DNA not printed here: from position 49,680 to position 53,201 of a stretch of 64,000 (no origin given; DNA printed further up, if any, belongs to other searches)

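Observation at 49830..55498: Compact AddAB in which both subunits carry the Cx2Cx5C iron-staple cysteine pattern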

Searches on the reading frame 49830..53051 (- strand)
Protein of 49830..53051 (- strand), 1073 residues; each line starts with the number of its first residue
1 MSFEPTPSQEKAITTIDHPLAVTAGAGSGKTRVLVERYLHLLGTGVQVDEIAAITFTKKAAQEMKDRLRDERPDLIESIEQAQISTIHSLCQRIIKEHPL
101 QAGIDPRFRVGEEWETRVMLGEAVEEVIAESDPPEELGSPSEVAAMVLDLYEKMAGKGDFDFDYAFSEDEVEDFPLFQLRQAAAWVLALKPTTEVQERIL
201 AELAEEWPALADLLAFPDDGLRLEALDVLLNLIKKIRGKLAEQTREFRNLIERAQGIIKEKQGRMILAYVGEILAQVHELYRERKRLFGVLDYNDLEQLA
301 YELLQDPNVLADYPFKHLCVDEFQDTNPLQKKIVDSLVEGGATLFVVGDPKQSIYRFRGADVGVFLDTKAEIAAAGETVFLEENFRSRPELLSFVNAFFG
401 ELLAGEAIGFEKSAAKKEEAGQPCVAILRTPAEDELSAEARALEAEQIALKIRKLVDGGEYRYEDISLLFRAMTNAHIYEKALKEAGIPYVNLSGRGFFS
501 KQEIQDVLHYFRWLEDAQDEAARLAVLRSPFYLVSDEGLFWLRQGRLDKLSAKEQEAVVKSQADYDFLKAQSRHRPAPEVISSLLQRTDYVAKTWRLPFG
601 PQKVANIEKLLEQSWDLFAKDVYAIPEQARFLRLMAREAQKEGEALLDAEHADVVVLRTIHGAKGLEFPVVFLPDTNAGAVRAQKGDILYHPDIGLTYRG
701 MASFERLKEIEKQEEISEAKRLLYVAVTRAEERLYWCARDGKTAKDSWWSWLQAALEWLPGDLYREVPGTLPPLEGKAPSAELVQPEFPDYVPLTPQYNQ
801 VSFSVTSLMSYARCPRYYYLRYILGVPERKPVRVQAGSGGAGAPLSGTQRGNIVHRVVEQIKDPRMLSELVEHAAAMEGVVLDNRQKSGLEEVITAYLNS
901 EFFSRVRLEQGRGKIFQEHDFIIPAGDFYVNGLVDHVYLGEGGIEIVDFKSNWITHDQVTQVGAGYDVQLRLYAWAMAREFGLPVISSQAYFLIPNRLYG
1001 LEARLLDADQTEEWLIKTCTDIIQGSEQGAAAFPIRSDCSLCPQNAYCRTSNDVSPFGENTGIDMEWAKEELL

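Call 3: search_protein_families(library=pfam, proteins=[window:49830-53051:-], max_evalue=0.01)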
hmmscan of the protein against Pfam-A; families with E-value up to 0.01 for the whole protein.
window:49830-53051:- (1073 aa): 7 families
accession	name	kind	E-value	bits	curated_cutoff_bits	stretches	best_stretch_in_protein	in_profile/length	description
PF00580.27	UvrD-helicase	-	1.7e-60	205.5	23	1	6-370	2-268/271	UvrD/REP helicase N-terminal domain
PF13361.12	UvrD_C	-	1.3e-35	123.9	25.6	2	381-532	3-140/350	UvrD-like helicase C-terminal domain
PF12705.13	PDDEXK_1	-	3.7e-23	83.2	22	1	802-1049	1-247/247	PD-(D/E)XK nuclease superfamily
PF13245.12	AAA_19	-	2.4e-22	80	25.1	1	9-358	1-134/134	AAA domain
PF13538.12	UvrD_C_2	-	7.4e-10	39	27.4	2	658-680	5-29/52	UvrD-like helicase C-terminal domain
PF01443.25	Viral_helicase1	-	0.00031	21.1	21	0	22-84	3-55/228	Viral superfamily 1 RNA helicase core domain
PF13604.12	AAA_30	-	0.0035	17.5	27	0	9-68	6-66/191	AAA domain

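Call 4: search_protein_families(library=ncbifam, proteins=[window:49830-53051:-], max_evalue=0.01)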
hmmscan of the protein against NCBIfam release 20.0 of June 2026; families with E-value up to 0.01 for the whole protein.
window:49830-53051:- (1073 aa): 17 families
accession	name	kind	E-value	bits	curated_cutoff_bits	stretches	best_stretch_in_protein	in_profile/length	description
TIGR02785.1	addA_Gpos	equivalog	4.5e-101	339.5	707.65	3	247-755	316-894/1234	helicase-exonuclease AddAB subunit AddA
TIGR01073.1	pcrA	equivalog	1.5e-80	271.5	911.2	2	263-736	155-607/725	DNA helicase PcrA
TIGR02784.1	addA_alphas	equivalog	2.9e-75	254.4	860.75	3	240-978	307-1115/1138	double-strand break repair helicase AddA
TIGR01074.1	rep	equivalog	2.3e-66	224.5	951.45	2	272-680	161-577/668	DNA helicase Rep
TIGR00609.1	recB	equivalog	5.1e-62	210.3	696.05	2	272-736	324-810/1175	exodeoxyribonuclease V subunit beta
NF008743.0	PRK11773.1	equivalog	1.6e-61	208.6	965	2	272-675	168-574/720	DNA helicase II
TIGR01075.1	uvrD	equivalog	2.3e-61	208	1144.45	2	275-736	166-607/715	DNA helicase II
NF010485.0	PRK13909.1-2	equivalog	7.4e-54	183.3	650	2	82-742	98-707/909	RecB-like helicase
NF008172.0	PRK10919.1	equivalog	3.2e-52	177.6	1168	2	271-530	161-409/673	DNA helicase Rep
NF010487.0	PRK13909.1-4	equivalog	1.1e-41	143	759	2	280-512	287-524/924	RecB-like helicase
NF008128.0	PRK10876.1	equivalog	1.3e-35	122.5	1697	1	274-730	332-809/1181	exodeoxyribonuclease V subunit beta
NF008276.0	PRK11054.1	equivalog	1e-32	113.5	543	2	7-97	199-285/684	DNA helicase IV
NF010486.0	PRK13909.1-3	equivalog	2e-21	75.8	1109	2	312-512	328-532/921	RecB-like helicase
NF010484.0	PRK13909.1-1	equivalog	5.4e-17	60.9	1074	2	19-101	7-85/945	RecB-like helicase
TIGR02773.1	addB_Gpos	equivalog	2.9e-06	25.2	903.7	1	438-490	311-364/1159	helicase-exonuclease AddAB subunit AddB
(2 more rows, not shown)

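Call 5: search_solved_structures(query=window:49830-53051:-, max_evalue=0.001)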
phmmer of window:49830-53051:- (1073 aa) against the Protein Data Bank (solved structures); distinct sequences matched with E-value up to 0.001: 29.
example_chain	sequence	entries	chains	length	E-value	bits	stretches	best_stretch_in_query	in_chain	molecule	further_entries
1pjr_A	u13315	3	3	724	2.2e-51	178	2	263-676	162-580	PCRA | ATP-DEPENDENT HELICASE PCRA | HELICASE PCRA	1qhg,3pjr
9dci_A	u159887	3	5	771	8e-49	169.5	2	273-737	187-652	ATP-dependent DNA helicase UvrD1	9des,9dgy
3u44_A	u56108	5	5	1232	9.6e-49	169.3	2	280-760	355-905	ATP-dependent helicase/nuclease subunit A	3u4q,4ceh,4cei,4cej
2pjr_A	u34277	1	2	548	2.7e-46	161.2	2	260-530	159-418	PROTEIN (HELICASE PCRA)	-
4c2t_A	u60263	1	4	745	1.1e-44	155.9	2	225-737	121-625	DNA HELICASE II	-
1uaa_A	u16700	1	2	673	1.1e-44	155.8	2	272-681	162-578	PROTEIN (ATP-DEPENDENT DNA HELICASE REP.)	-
4c2u_A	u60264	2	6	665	1.9e-44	155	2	225-692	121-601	DNA HELICASE II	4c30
3lfu_A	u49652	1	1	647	1.7e-41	145.3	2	275-682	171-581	DNA helicase II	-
2is1_A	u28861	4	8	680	2.9e-41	144.5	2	275-681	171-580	DNA helicase II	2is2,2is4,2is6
1qhh_B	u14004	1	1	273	1.8e-29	105.5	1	271-530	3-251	PROTEIN (PCRA (SUBUNIT))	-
6ppu_B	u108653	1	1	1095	5.1e-24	87.4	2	3-154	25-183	UvrD/REP helicase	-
6ppr_B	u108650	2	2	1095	1.1e-23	86.3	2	3-154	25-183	UvrD/REP helicase | DNA 3'-5' helicase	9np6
7sjr_B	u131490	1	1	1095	1.4e-23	85.9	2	3-154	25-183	DNA helicase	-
5mbv_B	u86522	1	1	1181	2.3e-23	85.2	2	270-401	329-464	RecBCD enzyme subunit RecB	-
1w36_B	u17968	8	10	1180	2.4e-23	85.2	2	270-401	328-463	EXODEOXYRIBONUCLEASE V BETA CHAIN | RecBCD enzyme subunit RecB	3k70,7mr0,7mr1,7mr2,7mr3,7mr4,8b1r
6ppj_A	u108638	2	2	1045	4.5e-05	24.7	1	315-406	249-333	ATP-dependent DNA helicase (UvrD/REP)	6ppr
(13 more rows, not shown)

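Call 13: find_homologous_proteins(query=window:49830-53051:-, max_evalue=1e-20)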
Query window:49830-53051:- (1073 aa): 7647 proteins with E <= 1e-20 among 8000 candidates; the best 120 are listed.
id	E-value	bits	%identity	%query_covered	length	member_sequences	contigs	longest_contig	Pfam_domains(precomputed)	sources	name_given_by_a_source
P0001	0.0e+0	2426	100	100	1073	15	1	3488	PF13538.13,PF12705.14,PF13361.13,PF13245.13,PF00580.28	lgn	-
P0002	0.0e+0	1968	81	100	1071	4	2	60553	PF13538.13,PF12705.14,PF13361.13,PF13245.13,PF00580.28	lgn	-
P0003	0.0e+0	1779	73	100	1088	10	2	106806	PF13538.13,PF12705.14,PF13361.13,PF13245.13,PF00580.28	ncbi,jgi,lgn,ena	jgi:ATP-dependent helicase/nuclease subunit A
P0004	0.0e+0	1753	72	100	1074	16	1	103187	PF13538.13,PF12705.14,PF01443.25,PF13361.13,PF13245.13,PF00580.28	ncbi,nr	ncbi:MAG TPA: UvrD-helicase domain-containing protein [Firmicutes bacterium]|nr:UvrD-helicase domain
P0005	0.0e+0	1743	72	100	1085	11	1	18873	PF13538.13,PF12705.14,PF13361.13,PF13245.13,PF00580.28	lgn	-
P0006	0.0e+0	1730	71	100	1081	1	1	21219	PF13538.13,PF12705.14,PF13361.13,PF13245.13,PF00580.28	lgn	-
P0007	0.0e+0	1728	71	100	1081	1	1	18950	PF13538.13,PF12705.14,PF13361.13,PF13245.13,PF00580.28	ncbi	-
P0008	0.0e+0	1706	70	100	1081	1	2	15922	PF13538.13,PF12705.14,PF13361.13,PF13245.13,PF00580.28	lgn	-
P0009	0.0e+0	1696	70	100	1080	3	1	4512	PF13538.13,PF12705.14,PF13361.13,PF13245.13,PF00580.28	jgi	jgi:ATP-dependent helicase/nuclease subunit A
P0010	0.0e+0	1691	70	100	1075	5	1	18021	PF13538.13,PF12705.14,PF13361.13,PF13245.13,PF00580.28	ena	-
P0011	0.0e+0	1678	69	100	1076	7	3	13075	PF13538.13,PF12705.14,PF01443.25,PF13361.13,PF13245.13,PF00580.28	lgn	-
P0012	0.0e+0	1658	69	100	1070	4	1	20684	PF13538.13,PF12705.14,PF13361.13,PF13245.13,PF00580.28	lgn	-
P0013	0.0e+0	1653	69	100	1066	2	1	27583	PF13538.13,PF12705.14,PF13361.13,PF13245.13,PF00580.28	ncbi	-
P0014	0.0e+0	1639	69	100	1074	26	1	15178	PF13538.13,PF12705.14,PF13604.13,PF13361.13,PF13245.13,PF00580.28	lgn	-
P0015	0.0e+0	1597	66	100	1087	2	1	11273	PF13538.13,PF12705.14,PF13361.13,PF13245.13,PF00580.28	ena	-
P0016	0.0e+0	1577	66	100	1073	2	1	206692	PF13538.13,PF12705.14,PF13604.13,PF13361.13,PF13245.13,PF00580.28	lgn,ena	-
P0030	0.0e+0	1388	59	100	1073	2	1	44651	PF13538.13,PF12705.14,PF13361.13,PF13245.13,PF00580.28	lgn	-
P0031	0.0e+0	1386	59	100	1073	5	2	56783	PF13538.13,PF12705.14,PF13361.13,PF13245.13,PF00580.28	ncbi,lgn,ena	-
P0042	0.0e+0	1077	50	97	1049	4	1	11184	PF13538.13,PF12705.14,PF01443.25,PF13604.13,PF13361.13,PF13245.13,PF00580.28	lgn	-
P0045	0.0e+0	1059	49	97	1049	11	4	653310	PF13538.13,PF12705.14,PF01443.25,PF13604.13,PF13361.13,PF13245.13,PF00580.28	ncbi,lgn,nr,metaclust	ncbi:MAG TPA: UvrD-helicase domain-containing protein [Firmicutes bacterium]|nr:MAG: hypothetical pr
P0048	0.0e+0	1044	49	97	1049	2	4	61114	PF13538.13,PF12705.14,PF13604.13,PF13361.13,PF13245.13,PF00580.28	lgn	-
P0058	6.3e-232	791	41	97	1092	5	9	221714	PF13538.13,PF12705.14,PF13604.13,PF13361.13,PF13245.13,PF00580.28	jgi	-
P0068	2.0e-218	746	39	98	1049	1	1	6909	PF13538.13,PF12705.14,PF13604.13,PF13361.13,PF13245.13,PF00580.28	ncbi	-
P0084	1.6e-118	415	32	94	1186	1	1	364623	PF13538.13,PF13087.13,PF12705.14,PF13361.13,PF13245.13,PF00580.28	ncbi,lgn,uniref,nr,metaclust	ncbi:UvrD-helicase domain-containing protein [Lihuaxuella thermophila]|uniref:DNA 3'-5' helicase n=1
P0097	4.4e-113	397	31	91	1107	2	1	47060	PF13538.13,PF12705.14,PF13361.13,PF13245.13,PF00580.28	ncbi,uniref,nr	ncbi:ATP-dependent DNA helicase UvrD/PcrA [Caldisalinibacter kiritimatiensis]|uniref:DNA 3'-5' helic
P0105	1.4e-110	389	33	73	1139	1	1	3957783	PF13538.13,PF12705.14,PF13361.13,PF13245.13,PF00580.28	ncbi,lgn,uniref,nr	ncbi:exodeoxyribonuclease V subunit beta [Geobacter sp. DSM 9736]|uniref:UvrD-helicase domain-contai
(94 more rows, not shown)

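Call 23: search_solved_structures(query=A1, max_evalue=0.001, show_alignments=0)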
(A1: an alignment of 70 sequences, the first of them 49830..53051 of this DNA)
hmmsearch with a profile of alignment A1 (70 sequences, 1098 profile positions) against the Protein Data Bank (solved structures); distinct sequences matched with E-value up to 0.001: 33.
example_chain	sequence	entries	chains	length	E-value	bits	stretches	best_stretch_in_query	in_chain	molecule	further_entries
3u44_A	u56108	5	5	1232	2e-169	569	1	5-1045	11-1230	ATP-dependent helicase/nuclease subunit A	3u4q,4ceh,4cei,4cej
1pjr_A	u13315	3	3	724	7e-116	391.6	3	285-706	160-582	PCRA | ATP-DEPENDENT HELICASE PCRA | HELICASE PCRA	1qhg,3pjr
9dci_A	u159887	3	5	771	5.7e-106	358.8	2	269-703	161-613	ATP-dependent DNA helicase UvrD1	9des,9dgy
4c2t_A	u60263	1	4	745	1.6e-105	357.3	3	301-708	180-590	DNA HELICASE II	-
4c2u_A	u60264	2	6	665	6.7e-105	355.3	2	301-708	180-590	DNA HELICASE II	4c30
3lfu_A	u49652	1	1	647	1.4e-99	337.6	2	293-707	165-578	DNA helicase II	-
2is1_A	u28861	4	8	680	1.8e-99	337.3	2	293-707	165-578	DNA helicase II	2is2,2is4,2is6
2pjr_A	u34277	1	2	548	9.1e-98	331.7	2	283-657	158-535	PROTEIN (HELICASE PCRA)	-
1uaa_A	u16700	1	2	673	1.5e-96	327.6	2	284-712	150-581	PROTEIN (ATP-DEPENDENT DNA HELICASE REP.)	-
1w36_B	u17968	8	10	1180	1.2e-82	281.6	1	21-1031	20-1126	EXODEOXYRIBONUCLEASE V BETA CHAIN | RecBCD enzyme subunit RecB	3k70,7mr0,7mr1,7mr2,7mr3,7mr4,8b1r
5mbv_B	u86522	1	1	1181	1.2e-82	281.6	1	21-1031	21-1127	RecBCD enzyme subunit RecB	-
8b1t_B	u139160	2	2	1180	6.5e-81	275.9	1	21-1031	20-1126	RecBCD enzyme subunit RecB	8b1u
6sjb_B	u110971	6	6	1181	6.5e-81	275.8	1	21-1031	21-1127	RecBCD enzyme subunit RecB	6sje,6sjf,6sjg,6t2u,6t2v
5ld2_B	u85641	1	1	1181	8e-81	275.6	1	21-799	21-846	RecBCD enzyme subunit RecB,RecBCD enzyme subunit RecB,RecBCD enzyme subunit RecB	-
6ppu_B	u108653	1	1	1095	3.3e-80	273.5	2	294-1038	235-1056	UvrD/REP helicase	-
6ppj_A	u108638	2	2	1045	1.1e-19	73.1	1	324-1096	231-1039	ATP-dependent DNA helicase (UvrD/REP)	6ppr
3u44_B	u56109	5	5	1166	0.0001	23.6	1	435-520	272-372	ATP-dependent helicase/deoxyribonuclease subunit B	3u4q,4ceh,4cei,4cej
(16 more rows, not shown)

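Call 28: find_related_loci(query=A1, collection=genome_contigs, flank=8000)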
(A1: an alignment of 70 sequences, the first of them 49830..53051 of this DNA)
Query A1 (1073 aa) in genome_contigs; peptide patterns used: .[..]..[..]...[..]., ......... (x = any residue, [..] = any of these).
600 stretches matched a pattern (row limit reached: there are more); 580 encode a relative of the query (tblastn E <= 1e-3); the best 80 are kept; 80 distinct loci.
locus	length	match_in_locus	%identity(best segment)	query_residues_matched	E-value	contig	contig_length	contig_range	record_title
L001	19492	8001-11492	30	9-1063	1e-123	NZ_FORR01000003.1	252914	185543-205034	Thermoflavimicrobium dichotomicum strain DSM 44778, whole genome shotgun sequence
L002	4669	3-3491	29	23-1049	1e-103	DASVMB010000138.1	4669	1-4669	MAG TPA_asm: Bacillota bacterium isolate SMAG_U3089 k141_681026, whole genome shotgun sequence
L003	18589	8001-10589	33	6-749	8e-97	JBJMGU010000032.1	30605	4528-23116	MAG: Blastocatellia bacterium isolate H2_16_all_fractions_metab_conc_16_60_11 k255_1265622, whole genome shotgun sequenc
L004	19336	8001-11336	27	6-982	5e-86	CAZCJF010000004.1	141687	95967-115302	MAG TPA_asm: uncultured Ignavibacteriaceae bacterium isolate SRP290908_co1_122 genome assembly, contig: NODE_91_length_1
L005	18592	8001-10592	30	2-760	3e-83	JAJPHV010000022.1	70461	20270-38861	MAG: Chloroflexota bacterium isolate Centralia_MAG_208 k107_5658758, whole genome shotgun sequence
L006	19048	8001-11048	30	22-979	2e-82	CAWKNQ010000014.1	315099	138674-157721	MAG: uncultured Gaiellaceae bacterium isolate MFD09267.bin.2.298 genome assembly, contig: contig_26717, whole genome sho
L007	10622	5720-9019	29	5-1043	2e-88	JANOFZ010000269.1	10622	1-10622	MAG: Thermoleophilia bacterium isolate SOY_64_metabat_329 SOY_64_k141_1323578, whole genome shotgun sequence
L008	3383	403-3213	30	1-876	1e-76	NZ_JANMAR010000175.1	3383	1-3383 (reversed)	MAG: Deinococcus sp. isolate OTE_1_metabat_65_sub OTE_1_k141_4676737, whole genome shotgun sequence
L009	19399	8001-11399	27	20-1045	7e-90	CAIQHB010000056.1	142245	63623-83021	MAG: uncultured Methanosarcinales archaeon isolate AM-2014-D8_bin-1081 genome assembly, contig: bin-1081:56/81, whole ge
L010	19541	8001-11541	29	6-1007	9e-67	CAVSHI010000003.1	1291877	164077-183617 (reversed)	MAG: Ignavibacteriota bacterium isolate MFD01476.bin.1.124 genome assembly, contig: contig_39632, whole genome shotgun s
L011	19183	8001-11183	30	6-1004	6e-84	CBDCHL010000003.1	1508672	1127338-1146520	MAG: Bryobacterales bacterium isolate 1c4fee2f-ded3-4223-8d2f-74452387096f genome assembly, contig: contig_3, whole geno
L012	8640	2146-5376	27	8-995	2e-65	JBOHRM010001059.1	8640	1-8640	MAG: Longimicrobiales bacterium isolate M3-S_concoct.bin.257_sub k127_667602, whole genome shotgun sequence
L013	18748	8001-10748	27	2-754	8e-64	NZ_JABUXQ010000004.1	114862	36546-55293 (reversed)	Limosilactobacillus portuensis strain c11Ua_112_M NODE_4_length_114862_cov_263.120541, whole genome shotgun sequence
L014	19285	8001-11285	27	6-993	3e-63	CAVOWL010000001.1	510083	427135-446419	MAG: uncultured Solirubrobacterales bacterium isolate MFD00082.bin.1.126 genome assembly, contig: contig_13275, whole ge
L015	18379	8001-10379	30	4-734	2e-62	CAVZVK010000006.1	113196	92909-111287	MAG: uncultured Solirubrobacterales bacterium isolate MFD02159.bin.2.88 genome assembly, contig: contig_39283, whole gen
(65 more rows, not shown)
